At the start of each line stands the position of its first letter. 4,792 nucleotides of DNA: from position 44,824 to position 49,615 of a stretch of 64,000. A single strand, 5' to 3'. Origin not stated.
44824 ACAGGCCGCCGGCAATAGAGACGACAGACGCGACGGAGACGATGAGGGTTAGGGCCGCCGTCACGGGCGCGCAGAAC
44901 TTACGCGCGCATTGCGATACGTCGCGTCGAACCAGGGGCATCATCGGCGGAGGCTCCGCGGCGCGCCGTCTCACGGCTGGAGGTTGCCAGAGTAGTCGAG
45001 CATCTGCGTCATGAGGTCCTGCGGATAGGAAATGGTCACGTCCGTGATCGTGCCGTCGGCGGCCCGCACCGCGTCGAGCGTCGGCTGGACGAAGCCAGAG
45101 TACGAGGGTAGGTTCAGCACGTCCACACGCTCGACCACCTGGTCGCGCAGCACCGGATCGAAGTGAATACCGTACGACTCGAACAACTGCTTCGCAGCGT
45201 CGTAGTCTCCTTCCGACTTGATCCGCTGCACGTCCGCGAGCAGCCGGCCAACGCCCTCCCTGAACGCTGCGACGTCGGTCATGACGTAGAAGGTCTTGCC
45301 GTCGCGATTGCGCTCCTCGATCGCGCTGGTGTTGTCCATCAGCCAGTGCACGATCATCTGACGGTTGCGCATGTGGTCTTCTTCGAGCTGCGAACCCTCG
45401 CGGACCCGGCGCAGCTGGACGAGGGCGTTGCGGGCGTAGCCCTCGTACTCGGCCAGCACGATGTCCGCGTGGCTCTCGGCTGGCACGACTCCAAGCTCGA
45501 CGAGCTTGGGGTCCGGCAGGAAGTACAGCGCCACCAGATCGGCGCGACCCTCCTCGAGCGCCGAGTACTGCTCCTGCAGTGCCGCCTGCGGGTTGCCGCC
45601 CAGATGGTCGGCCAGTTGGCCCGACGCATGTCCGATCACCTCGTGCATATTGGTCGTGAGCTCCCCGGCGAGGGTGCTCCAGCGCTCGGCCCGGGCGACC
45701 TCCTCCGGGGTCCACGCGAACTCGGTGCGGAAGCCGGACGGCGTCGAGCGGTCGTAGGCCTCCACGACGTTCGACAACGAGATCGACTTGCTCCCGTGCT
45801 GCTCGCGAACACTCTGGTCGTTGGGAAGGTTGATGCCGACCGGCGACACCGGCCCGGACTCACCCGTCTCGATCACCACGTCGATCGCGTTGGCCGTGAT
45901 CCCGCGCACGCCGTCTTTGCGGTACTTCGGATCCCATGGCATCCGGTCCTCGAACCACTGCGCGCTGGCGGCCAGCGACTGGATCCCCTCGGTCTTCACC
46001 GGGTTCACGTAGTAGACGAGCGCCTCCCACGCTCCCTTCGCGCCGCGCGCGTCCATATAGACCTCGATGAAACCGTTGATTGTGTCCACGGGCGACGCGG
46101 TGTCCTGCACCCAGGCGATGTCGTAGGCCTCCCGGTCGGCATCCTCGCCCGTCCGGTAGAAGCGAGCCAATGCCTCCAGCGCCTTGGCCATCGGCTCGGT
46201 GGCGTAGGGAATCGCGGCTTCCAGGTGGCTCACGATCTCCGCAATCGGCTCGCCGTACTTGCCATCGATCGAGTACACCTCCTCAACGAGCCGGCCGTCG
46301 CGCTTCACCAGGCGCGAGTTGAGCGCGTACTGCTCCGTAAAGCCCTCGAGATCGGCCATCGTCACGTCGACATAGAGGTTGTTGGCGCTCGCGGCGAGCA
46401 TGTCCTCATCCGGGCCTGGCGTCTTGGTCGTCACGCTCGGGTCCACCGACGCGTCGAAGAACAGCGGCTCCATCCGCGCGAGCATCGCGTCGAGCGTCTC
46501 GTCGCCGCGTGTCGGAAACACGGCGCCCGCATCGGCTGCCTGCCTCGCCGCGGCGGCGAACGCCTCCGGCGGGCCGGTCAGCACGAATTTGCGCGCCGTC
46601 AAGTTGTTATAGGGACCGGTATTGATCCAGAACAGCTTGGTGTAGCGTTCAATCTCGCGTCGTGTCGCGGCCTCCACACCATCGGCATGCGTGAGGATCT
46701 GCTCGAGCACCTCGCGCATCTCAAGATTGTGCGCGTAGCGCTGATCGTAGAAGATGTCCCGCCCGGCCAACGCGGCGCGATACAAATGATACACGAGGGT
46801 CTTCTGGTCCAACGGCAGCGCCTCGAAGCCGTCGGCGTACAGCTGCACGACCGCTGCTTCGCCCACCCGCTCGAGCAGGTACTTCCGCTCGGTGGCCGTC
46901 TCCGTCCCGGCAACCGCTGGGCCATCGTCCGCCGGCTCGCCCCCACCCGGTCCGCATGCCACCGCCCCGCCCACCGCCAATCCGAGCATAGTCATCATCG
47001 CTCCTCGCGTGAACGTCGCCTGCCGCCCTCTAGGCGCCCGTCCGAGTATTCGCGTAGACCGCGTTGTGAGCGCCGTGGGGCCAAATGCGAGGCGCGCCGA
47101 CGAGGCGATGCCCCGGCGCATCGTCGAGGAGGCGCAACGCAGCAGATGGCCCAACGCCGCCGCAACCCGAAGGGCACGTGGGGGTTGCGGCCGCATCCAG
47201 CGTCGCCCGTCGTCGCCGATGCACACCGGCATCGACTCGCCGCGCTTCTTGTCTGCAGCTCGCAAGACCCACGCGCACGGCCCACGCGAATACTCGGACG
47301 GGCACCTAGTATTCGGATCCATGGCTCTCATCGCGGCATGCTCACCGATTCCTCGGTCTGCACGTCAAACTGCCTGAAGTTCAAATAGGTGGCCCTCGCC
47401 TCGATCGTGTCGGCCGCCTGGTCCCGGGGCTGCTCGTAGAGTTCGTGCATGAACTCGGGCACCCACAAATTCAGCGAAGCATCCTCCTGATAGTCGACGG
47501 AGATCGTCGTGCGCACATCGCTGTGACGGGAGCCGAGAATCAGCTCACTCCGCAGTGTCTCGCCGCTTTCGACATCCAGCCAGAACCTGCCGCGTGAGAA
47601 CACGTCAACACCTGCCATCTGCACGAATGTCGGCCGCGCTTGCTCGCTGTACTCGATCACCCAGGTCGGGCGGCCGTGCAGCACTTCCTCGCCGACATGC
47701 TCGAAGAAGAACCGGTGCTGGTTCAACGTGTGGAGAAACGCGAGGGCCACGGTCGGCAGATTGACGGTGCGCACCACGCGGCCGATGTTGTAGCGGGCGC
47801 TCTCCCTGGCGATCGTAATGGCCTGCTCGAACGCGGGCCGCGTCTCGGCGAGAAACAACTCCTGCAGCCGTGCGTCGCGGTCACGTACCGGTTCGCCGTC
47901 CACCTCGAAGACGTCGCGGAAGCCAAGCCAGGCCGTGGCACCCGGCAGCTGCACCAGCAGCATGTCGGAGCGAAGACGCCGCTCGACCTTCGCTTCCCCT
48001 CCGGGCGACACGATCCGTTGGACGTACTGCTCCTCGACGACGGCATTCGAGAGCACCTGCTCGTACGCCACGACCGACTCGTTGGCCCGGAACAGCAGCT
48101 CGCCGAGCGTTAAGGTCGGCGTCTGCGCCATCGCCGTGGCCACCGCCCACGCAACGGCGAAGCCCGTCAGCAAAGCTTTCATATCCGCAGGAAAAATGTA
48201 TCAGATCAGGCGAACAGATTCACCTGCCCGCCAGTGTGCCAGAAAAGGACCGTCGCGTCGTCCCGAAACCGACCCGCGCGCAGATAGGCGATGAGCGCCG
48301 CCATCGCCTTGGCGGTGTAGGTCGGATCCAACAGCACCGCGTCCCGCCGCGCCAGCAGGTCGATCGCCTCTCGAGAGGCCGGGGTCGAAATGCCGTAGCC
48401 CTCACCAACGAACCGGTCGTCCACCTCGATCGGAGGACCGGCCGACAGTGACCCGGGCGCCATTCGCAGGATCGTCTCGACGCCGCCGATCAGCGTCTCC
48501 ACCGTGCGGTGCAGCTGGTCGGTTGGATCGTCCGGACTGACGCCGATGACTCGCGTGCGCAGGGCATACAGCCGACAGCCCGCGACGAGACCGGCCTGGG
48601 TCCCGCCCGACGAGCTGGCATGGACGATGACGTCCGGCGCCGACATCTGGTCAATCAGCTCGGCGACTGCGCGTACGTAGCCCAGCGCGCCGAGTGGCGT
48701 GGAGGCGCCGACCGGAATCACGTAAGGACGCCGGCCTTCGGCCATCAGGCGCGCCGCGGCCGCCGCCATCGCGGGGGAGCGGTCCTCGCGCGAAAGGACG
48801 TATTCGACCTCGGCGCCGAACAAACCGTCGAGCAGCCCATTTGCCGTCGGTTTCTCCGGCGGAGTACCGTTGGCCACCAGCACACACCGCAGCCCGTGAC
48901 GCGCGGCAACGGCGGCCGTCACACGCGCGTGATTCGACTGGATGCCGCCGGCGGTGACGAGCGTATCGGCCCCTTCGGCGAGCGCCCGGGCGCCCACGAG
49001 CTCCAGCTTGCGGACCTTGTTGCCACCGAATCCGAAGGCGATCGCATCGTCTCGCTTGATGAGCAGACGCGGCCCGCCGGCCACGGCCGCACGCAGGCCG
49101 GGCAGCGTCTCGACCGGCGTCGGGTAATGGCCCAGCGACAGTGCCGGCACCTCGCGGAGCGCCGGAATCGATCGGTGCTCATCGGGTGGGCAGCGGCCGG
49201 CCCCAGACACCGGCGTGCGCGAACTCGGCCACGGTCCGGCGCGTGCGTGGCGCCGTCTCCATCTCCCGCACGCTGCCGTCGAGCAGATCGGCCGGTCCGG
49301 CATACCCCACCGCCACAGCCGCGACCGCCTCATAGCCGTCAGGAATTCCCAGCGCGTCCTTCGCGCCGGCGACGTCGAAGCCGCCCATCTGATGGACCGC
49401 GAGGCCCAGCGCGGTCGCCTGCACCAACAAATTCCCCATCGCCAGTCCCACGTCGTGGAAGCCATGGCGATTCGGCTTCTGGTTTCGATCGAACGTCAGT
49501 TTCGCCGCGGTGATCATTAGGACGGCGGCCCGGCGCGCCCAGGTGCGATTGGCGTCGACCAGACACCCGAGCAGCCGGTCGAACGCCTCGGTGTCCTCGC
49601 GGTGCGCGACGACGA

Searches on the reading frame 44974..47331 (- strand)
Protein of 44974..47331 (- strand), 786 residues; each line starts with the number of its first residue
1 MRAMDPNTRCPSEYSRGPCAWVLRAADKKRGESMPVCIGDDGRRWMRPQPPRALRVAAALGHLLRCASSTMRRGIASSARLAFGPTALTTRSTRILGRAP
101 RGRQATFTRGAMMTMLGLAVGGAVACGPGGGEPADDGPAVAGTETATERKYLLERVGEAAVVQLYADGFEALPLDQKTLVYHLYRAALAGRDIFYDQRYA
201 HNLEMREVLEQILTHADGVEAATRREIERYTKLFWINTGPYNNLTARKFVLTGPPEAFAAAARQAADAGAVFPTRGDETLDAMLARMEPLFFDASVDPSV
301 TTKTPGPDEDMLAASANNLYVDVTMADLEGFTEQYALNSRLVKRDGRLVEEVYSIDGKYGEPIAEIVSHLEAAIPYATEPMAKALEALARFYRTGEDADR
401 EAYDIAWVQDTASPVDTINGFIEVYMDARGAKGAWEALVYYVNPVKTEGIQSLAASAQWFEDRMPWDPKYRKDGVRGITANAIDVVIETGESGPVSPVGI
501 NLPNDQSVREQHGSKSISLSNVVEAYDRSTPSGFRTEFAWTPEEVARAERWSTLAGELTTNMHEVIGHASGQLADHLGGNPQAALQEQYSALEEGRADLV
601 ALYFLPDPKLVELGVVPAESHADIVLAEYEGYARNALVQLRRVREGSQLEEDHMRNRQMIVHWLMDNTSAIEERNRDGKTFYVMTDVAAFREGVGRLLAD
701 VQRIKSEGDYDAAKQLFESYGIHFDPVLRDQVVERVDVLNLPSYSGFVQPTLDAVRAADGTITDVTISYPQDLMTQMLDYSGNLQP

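Call 41: search_protein_families(library=pfam, proteins=[window:44974-47331:-], max_evalue=0.00001)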
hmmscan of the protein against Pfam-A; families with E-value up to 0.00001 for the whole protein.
window:44974-47331:- (786 aa): 1 family
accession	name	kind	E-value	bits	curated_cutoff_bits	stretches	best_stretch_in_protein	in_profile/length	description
PF03571.21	Peptidase_M49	-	3.4e-48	164.8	21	2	351-573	93-308/548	Peptidase family M49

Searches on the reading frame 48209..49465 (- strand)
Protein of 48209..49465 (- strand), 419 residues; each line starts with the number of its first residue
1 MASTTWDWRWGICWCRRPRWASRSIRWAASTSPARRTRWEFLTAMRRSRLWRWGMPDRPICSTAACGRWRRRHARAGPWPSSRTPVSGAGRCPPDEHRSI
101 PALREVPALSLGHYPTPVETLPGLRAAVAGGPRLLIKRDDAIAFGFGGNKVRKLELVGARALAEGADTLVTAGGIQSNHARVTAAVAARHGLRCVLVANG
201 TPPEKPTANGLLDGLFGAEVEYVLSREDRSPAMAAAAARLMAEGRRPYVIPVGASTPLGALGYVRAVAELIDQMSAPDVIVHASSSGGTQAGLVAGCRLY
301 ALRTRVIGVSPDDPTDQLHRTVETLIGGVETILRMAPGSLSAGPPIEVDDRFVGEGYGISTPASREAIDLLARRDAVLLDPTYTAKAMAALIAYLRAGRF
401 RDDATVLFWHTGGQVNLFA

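Call 41: search_protein_families(library=pfam, proteins=[window:48209-49465:-], max_evalue=0.00001)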
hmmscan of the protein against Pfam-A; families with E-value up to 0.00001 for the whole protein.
window:48209-49465:- (419 aa): 1 family
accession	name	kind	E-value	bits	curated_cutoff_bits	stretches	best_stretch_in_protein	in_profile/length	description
PF00291.31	PALP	-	7.1e-49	167.2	35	1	110-412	2-295/295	Pyridoxal-phosphate dependent enzyme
